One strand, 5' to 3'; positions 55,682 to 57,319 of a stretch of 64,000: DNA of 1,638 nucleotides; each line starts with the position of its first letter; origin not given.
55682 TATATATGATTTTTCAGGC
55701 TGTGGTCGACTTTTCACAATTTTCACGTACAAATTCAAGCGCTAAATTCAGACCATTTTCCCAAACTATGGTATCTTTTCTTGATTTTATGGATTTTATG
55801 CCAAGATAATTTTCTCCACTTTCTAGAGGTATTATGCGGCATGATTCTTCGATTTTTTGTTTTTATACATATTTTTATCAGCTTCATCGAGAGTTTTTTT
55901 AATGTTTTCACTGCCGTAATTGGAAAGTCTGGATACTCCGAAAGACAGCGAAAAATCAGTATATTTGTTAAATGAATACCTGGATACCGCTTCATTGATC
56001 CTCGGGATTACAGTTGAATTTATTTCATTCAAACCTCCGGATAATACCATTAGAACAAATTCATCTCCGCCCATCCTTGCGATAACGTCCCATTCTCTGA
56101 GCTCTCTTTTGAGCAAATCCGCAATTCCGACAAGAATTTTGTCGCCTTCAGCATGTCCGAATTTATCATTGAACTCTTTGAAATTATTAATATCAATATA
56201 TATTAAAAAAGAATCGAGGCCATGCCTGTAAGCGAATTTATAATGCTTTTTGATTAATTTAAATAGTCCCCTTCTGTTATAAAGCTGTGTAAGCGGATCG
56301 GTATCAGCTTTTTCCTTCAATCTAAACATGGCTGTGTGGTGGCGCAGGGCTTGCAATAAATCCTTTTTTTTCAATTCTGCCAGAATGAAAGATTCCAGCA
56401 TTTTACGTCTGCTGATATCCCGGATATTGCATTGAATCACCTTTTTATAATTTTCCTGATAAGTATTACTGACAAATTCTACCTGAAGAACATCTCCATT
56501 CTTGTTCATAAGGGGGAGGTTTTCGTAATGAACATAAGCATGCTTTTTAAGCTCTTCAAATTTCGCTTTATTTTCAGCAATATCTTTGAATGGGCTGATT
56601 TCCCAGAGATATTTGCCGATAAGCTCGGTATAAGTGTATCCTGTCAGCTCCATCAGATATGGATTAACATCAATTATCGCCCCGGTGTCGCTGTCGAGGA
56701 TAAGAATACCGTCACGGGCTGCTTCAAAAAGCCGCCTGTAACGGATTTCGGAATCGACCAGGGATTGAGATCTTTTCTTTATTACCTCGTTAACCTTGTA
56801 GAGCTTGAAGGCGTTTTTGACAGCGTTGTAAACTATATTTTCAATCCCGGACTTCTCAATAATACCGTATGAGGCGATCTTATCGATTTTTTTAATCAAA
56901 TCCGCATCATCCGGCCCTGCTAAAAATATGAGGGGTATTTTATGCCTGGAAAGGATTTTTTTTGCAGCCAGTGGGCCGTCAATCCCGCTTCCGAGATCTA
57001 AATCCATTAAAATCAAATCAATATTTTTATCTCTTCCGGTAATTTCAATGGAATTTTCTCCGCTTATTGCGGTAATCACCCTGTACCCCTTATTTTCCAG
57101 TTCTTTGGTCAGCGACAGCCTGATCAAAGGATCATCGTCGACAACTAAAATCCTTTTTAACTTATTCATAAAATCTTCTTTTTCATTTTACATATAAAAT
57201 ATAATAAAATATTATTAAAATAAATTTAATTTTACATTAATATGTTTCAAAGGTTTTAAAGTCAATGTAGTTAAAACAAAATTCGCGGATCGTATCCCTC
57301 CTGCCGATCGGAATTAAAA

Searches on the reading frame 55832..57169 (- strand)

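Call 71: search_protein_families(library=pfam, max_evalue=0.001, proteins=[window:55832-57169:-])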
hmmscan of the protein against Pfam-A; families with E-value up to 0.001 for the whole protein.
window:55832-57169:- (445 aa): 5 families
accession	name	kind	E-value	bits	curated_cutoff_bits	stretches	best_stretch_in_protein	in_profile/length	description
PF00990.26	GGDEF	-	1.4e-35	122.9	23.8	1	288-442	1-159/161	Diguanylate cyclase, GGDEF domain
PF13426.13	PAS_9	-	1.1e-14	54.9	27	1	153-253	2-102/103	PAS domain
PF00072.30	Response_reg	-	5.6e-14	52.7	30.2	1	7-107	1-100/111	Response regulator receiver domain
PF13188.13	PAS_8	-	1.1e-09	38.2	21.8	1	143-193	2-51/65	PAS domain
PF00989.32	PAS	-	1.2e-06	29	22.6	1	143-251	2-112/113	PAS fold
